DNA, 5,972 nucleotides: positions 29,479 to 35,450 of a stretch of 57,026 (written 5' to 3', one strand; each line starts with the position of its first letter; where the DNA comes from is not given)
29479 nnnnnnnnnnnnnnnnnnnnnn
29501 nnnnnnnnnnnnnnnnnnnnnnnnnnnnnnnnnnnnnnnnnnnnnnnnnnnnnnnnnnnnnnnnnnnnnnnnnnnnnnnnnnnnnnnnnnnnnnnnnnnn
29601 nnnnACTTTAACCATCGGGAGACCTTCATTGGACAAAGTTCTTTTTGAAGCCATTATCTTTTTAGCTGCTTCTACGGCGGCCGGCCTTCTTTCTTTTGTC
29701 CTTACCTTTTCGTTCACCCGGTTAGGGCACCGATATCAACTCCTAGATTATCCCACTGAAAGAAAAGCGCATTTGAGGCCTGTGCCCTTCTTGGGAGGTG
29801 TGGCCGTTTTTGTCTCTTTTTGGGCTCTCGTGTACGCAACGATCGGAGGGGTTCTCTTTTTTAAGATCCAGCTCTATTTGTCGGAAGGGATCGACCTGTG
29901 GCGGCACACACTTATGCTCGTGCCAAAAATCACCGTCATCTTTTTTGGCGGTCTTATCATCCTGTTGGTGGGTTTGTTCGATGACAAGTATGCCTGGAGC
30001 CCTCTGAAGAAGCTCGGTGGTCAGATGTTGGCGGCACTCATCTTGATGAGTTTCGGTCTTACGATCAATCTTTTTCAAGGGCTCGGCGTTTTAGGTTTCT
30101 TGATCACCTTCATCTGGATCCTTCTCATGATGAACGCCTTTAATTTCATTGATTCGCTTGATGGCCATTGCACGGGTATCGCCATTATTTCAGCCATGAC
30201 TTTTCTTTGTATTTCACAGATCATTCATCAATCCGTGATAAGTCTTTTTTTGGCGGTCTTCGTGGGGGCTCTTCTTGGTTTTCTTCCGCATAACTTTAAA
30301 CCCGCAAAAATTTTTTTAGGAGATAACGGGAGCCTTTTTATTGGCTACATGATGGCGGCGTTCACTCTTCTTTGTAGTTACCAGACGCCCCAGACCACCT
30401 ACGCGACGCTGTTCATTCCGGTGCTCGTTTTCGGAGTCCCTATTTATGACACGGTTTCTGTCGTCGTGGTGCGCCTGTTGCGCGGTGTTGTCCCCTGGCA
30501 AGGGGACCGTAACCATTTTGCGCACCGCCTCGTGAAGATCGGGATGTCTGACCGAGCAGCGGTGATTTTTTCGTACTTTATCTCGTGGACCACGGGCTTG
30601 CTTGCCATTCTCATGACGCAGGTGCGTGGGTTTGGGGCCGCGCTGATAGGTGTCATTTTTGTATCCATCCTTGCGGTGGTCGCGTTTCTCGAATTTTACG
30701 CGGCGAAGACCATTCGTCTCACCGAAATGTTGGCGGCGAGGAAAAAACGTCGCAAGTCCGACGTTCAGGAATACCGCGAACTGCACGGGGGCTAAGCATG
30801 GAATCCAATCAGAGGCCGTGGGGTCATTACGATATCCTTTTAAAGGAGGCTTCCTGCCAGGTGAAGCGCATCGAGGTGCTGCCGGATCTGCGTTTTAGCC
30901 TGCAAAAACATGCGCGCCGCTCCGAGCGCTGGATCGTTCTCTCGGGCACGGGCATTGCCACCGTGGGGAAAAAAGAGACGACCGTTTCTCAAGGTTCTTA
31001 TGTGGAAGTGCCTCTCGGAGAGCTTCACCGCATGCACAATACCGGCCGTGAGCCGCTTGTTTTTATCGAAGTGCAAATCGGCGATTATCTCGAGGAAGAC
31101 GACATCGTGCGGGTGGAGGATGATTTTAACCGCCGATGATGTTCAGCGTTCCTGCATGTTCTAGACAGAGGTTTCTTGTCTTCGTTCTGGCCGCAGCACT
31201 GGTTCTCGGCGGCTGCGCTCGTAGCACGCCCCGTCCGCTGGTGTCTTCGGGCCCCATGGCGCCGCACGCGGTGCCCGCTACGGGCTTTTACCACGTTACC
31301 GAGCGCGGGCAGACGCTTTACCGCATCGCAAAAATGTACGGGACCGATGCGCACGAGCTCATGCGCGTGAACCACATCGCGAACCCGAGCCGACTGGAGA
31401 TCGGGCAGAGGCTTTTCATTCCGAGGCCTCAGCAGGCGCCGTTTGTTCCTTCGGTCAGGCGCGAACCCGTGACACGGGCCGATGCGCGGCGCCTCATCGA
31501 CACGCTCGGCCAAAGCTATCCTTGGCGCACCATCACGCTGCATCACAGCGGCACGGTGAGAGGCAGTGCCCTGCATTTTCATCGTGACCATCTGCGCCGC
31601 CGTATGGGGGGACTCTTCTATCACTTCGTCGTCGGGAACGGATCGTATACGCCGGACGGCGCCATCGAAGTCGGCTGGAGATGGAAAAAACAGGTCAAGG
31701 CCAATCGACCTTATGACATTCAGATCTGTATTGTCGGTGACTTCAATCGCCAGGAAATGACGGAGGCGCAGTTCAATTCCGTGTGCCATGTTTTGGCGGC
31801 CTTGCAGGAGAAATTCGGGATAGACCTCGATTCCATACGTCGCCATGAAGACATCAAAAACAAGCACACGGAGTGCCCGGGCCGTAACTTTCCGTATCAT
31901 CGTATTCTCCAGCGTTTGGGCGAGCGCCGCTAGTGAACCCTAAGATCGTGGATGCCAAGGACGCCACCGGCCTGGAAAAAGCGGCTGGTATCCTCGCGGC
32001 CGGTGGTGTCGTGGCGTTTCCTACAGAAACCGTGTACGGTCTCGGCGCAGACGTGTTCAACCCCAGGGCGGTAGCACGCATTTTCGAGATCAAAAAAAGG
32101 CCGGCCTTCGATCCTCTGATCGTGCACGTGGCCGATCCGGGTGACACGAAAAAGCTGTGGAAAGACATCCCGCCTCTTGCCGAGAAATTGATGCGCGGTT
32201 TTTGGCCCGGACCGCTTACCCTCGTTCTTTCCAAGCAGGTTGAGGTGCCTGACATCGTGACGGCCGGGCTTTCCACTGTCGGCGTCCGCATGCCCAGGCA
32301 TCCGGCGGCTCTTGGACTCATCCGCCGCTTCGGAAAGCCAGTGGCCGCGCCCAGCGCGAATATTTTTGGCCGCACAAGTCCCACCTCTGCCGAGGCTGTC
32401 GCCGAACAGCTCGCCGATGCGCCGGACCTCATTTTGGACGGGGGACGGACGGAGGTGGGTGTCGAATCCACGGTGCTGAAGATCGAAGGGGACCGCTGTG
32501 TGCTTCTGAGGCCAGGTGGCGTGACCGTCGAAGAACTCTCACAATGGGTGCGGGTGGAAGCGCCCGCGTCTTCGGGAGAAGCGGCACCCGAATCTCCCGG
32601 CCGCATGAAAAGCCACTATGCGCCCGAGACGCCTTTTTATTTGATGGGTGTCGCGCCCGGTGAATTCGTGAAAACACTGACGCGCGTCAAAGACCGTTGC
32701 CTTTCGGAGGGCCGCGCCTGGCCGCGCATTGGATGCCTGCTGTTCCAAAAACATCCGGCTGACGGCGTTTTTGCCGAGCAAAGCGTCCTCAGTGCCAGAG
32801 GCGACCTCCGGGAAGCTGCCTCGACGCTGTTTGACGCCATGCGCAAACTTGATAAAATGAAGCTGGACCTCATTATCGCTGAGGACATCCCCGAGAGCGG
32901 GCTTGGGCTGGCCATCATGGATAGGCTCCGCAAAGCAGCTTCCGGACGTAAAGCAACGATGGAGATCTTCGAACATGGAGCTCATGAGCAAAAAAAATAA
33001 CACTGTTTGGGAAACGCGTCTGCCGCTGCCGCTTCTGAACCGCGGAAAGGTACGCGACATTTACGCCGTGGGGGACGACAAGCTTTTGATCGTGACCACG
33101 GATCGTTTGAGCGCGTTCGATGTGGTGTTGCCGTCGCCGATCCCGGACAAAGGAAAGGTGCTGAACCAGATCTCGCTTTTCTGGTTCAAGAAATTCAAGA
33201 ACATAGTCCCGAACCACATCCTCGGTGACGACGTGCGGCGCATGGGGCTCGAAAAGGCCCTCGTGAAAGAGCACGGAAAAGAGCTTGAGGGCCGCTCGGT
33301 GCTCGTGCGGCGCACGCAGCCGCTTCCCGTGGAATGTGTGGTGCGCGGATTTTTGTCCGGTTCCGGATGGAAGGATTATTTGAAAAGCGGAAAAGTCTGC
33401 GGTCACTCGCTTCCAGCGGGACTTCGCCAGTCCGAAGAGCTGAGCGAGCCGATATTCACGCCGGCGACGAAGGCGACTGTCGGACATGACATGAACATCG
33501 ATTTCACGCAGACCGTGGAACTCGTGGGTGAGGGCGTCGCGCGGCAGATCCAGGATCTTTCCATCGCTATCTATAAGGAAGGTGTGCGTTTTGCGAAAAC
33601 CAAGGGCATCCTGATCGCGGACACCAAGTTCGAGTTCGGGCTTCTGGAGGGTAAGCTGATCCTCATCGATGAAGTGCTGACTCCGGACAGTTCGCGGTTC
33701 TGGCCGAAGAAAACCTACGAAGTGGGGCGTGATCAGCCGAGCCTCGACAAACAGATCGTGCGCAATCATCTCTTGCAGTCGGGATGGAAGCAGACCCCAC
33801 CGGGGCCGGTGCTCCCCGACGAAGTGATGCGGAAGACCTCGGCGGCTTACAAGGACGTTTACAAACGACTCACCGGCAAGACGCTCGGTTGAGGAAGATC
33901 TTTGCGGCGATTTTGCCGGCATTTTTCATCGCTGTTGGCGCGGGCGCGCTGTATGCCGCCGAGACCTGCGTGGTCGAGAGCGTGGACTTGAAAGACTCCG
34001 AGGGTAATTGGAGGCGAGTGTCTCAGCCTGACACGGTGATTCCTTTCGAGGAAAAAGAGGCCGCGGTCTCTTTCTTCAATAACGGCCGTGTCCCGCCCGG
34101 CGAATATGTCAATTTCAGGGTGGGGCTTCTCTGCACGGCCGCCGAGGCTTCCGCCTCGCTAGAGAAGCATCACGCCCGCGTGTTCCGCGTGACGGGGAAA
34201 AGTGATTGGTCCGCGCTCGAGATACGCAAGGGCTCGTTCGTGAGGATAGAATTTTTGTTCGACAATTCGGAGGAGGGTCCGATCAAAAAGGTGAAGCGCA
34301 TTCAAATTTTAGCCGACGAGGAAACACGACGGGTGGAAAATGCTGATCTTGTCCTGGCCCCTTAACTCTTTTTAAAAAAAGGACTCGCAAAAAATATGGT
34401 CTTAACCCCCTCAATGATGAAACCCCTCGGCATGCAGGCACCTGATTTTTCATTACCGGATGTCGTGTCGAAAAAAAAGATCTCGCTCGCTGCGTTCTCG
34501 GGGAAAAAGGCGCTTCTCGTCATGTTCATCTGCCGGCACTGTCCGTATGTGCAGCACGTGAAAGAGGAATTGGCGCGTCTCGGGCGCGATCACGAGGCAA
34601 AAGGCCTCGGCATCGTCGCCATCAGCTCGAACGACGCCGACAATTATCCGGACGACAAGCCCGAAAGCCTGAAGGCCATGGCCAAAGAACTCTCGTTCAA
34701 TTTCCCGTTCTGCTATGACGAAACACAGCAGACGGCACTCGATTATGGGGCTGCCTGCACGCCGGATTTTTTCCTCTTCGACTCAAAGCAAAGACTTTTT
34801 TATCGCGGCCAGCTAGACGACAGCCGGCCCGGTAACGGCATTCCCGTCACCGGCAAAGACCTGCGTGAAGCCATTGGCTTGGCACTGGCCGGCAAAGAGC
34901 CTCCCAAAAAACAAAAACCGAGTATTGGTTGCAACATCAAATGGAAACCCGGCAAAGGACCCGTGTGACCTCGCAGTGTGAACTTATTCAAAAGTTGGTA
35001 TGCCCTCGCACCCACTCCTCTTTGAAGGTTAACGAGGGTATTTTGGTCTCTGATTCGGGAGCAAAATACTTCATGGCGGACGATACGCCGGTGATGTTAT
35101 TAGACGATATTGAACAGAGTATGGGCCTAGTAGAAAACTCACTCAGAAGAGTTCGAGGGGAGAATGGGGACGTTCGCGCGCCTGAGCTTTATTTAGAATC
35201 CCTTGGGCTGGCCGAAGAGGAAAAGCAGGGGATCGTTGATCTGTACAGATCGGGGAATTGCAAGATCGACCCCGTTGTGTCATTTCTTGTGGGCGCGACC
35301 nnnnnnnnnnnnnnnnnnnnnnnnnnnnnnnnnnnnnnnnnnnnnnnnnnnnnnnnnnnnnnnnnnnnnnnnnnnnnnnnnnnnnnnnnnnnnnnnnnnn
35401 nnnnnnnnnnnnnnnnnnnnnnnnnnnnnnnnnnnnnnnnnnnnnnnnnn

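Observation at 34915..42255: Serial-insertion hotspot: three partial copies of the redoxin-3'/miaB-5' junction delimit three gene cassettes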

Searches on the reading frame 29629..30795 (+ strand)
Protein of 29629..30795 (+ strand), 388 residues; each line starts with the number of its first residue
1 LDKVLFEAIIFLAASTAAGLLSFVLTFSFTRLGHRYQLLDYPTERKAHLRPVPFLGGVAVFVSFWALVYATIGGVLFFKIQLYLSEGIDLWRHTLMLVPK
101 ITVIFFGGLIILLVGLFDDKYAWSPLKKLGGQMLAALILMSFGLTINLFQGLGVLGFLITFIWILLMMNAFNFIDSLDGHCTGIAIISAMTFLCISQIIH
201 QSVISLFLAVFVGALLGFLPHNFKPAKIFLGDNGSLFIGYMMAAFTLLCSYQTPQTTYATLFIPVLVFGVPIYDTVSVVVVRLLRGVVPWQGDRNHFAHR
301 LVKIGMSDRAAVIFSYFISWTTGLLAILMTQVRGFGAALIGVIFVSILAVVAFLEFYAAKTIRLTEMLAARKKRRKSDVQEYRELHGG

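Call 95: search_protein_families(library=pfam, proteins=[window:29629-30795:+], max_evalue=0.00001)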
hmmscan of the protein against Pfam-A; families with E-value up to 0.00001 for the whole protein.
window:29629-30795:+ (388 aa): 1 family
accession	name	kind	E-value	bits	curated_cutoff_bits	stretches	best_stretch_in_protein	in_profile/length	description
PF00953.26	Glycos_transf_4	-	3.5e-32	112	27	1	102-248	2-158/160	Glycosyl transferase family 4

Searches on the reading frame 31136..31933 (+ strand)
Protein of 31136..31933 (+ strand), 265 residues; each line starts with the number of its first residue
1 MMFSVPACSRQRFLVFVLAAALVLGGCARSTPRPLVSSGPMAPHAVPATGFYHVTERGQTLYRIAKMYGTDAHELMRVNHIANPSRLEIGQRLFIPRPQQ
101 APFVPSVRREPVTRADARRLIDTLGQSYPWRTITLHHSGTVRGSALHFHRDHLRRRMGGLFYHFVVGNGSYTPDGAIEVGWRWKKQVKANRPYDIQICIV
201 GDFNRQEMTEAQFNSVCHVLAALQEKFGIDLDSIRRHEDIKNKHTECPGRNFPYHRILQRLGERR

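Call 95: search_protein_families(library=pfam, proteins=[window:31136-31933:+], max_evalue=0.00001)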
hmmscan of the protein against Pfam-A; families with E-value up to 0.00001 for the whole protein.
window:31136-31933:+ (265 aa): 2 families
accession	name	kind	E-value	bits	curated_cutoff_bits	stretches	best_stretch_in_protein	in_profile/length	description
PF01510.30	Amidase_2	-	3.2e-14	53.8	26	1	128-250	3-131/131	N-acetylmuramoyl-L-alanine amidase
PF01476.26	LysM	-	5.7e-13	49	20.9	1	55-96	3-43/43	LysM domain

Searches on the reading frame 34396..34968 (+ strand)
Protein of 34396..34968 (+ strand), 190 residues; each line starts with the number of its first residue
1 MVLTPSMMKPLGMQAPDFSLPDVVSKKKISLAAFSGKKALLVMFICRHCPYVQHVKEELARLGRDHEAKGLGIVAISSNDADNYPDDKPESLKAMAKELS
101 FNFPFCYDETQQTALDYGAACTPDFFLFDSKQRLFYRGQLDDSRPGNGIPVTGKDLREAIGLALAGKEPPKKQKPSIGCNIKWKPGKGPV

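Call 5: search_protein_families(library=pfam, proteins=[window:34396-34968:+], max_evalue=0.01)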
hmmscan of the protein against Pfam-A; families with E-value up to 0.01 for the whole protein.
window:34396-34968:+ (190 aa): 4 families
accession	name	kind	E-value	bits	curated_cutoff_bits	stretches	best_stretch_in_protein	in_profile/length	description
PF08534.16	Redoxin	-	1.5e-19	70.7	26.6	1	12-144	3-138/148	Redoxin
PF00578.27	AhpC-TSA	-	2.7e-19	69.8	26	1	12-134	2-121/124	AhpC/TSA family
PF13905.12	Thioredoxin_8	-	1.2e-05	26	27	1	38-132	2-92/94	Thioredoxin-like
PF13098.12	Thioredoxin_2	-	3.1e-05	24.7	27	1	36-140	4-95/104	Thioredoxin-like domain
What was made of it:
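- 34396..34968 (+): Intact redoxin gene (AhpC/TSA family, 190 aa); the left core flank. Pfam Redoxin and AhpC-TSA, E about 1e-19 (call 5).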

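Call 7: find_related_loci(query=window:34396-34968:+, collection=genome_contigs, flank=10000)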
Query window:34396-34968:+ (190 aa) in genome_contigs; peptide patterns used: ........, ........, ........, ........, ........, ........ (x = any residue, [..] = any of these).
600 stretches matched a pattern (row limit reached: there are more); 584 encode a relative of the query (tblastn E <= 1e-3); the best 80 are kept; 80 distinct loci.
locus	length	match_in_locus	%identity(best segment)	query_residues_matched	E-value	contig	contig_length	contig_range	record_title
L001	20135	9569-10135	71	1-189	4e-92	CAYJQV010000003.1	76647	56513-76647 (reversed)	MAG TPA_asm: uncultured Planctomycetia bacterium isolate ERP125453_co1_223 genome assembly, contig: NODE_184_length_7664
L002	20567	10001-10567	72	1-189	5e-90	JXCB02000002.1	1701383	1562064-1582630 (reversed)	Tolypothrix campylonemoides VB511288 scaffold_001, whole genome shotgun sequence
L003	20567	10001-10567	70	1-189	3e-89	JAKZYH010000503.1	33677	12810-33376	MAG: Acidobacteriota bacterium isolate Langseth_Bin_00184 Langseth_Bin_00184_000000000503, whole genome shotgun sequence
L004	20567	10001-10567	70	1-189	3e-88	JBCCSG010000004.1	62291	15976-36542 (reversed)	MAG: Cyanobacteria bacterium P01_D01_bin.50 k141_1050968_length_62291_cov_228.7124, whole genome shotgun sequence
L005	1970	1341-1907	70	1-189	2e-91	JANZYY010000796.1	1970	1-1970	MAG: Fischerella sp. isolate SKW105 NODE_792_length_1970_cov_4.284733, whole genome shotgun sequence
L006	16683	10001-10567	69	1-189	2e-87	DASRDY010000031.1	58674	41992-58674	MAG TPA_asm: Blastocatellia bacterium isolate SMAG_U9992 k141_999327, whole genome shotgun sequence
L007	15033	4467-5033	69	1-189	3e-87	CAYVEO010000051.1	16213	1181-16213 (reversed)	MAG TPA_asm: uncultured Planctomycetia bacterium isolate SRP090828_co3_47 genome assembly, contig: NODE_594_length_16213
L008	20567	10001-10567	67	1-189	5e-87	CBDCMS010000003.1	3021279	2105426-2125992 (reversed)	MAG: Acidobacteriota bacterium isolate d2208f9c-dc62-4c60-9894-974f31c88c53 genome assembly, contig: contig_3, whole gen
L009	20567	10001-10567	68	1-189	2e-86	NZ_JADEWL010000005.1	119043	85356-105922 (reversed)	Plectonema cf. radiosum LEGE 06105 NODE_21_length_119043_cov_13.1161, whole genome shotgun sequence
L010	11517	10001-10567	68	1-189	5e-86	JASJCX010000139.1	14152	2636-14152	MAG: Calothrix sp. MO_167.B42 MO_167.c_3128, whole genome shotgun sequence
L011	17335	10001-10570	67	1-190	6e-86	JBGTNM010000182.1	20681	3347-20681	MAG: Microcystaceae cyanobacterium isolate JTS-RE388 k141_639158, whole genome shotgun sequence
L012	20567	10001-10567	67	1-189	1e-85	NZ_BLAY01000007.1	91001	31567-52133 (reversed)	Microseira wollei NIES-4236 sequence007, whole genome shotgun sequence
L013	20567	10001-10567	70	1-189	7e-86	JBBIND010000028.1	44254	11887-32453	MAG: Acidobacteriota bacterium isolate QNS170220_bin_248 NODE_643_length_44254_cov_6.128193, whole genome shotgun sequen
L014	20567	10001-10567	67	1-189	8e-86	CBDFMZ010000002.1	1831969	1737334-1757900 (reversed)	MAG: Acidobacteriota bacterium isolate a790dd21-ac95-4cf0-92a5-cae9cc75a37e genome assembly, contig: contig_2, whole gen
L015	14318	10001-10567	69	1-189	2e-85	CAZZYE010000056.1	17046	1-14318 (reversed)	MAG: uncultured Stigonema sp. isolate Brown_Z.bin.1 genome assembly, contig: NODE_828_length_17046_cov_7.235654, whole g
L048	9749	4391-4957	63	1-189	4e-79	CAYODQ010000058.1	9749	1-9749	MAG TPA_asm: uncultured Planctomycetia bacterium isolate SRP150892_co2_25 genome assembly, contig: NODE_10648_length_974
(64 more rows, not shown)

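Call 10: find_encoding_contigs(protein=window:34396-34968:+, flank=10000, max_places=10)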
Protein window:34396-34968:+ (190 aa): no gene with exactly this product is on record in the collection.
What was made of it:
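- Tried and rejected: An exact-protein look-up of the redoxin found no other contig (call 10).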

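Call 53: search_protein_families(library=ncbifam, proteins=[window:34396-34968:+], max_evalue=0.001)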
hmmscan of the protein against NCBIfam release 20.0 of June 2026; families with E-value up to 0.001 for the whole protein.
window:34396-34968:+ (190 aa): 3 families
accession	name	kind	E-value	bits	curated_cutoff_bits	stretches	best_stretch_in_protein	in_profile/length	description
NF002854.0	PRK03147.1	subfamily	4e-07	30.1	170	1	11-132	38-150/176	thiol-disulfide oxidoreductase ResA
TIGR00385.1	dsbE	subfamily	2.9e-05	23.7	123.15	1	14-137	39-153/173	DsbE family thiol:disulfide interchange protein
NF006960.0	PRK09437.1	equivalog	5.8e-05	23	140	1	12-120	7-106/156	thioredoxin-dependent thiol peroxidase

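Call 59: search_protein_families(library=pfam, proteins=[L048:5115-5663:+, L048:5671-6387:+, L048:7672-8388:+, L048:8385-9596:+], max_evalue=0.001)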
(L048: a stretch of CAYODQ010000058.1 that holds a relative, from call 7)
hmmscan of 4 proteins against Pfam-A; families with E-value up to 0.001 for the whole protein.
L048:5115-5663:+ (182 aa): 0 families

L048:5671-6387:+ (238 aa): 3 families
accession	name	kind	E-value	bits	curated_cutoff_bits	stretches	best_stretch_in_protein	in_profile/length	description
PF02678.22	Pirin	-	1.5e-38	131.6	26.1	1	9-119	7-108/108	Pirin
PF17954.7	Pirin_C_2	-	2.6e-25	88.8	22.9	1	146-236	1-86/86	Quercetinase C-terminal cupin domain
PF07883.17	Cupin_2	-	4e-07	30.1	27.2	1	48-117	5-69/70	Cupin domain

L048:7672-8388:+ (238 aa): 0 families

L048:8385-9596:+ (403 aa): 2 families
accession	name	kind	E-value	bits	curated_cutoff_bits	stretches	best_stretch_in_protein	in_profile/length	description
PF04134.17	DCC1-like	-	8.5e-19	69.3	27.8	1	278-386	1-113/113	DCC1-like thiol-disulfide oxidoreductase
PF14158.11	YndJ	-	6.7e-05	22.8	27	1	86-250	88-256/258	YndJ-like protein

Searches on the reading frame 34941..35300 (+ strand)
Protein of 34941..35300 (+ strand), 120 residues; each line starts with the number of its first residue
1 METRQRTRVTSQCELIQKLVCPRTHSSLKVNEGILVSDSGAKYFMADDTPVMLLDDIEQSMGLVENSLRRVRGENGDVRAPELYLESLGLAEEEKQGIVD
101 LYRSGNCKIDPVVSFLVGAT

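Call 89: search_protein_families(library=pfam, proteins=[window:34941-35300:+], max_evalue=0.1)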
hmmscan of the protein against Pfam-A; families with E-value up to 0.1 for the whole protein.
window:34941-35300:+ (120 aa): 1 family
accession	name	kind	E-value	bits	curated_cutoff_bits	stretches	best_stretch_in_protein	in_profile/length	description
PF14989.11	CCDC32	-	0.05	14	27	1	49-94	50-94/150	Coiled-coil domain containing 32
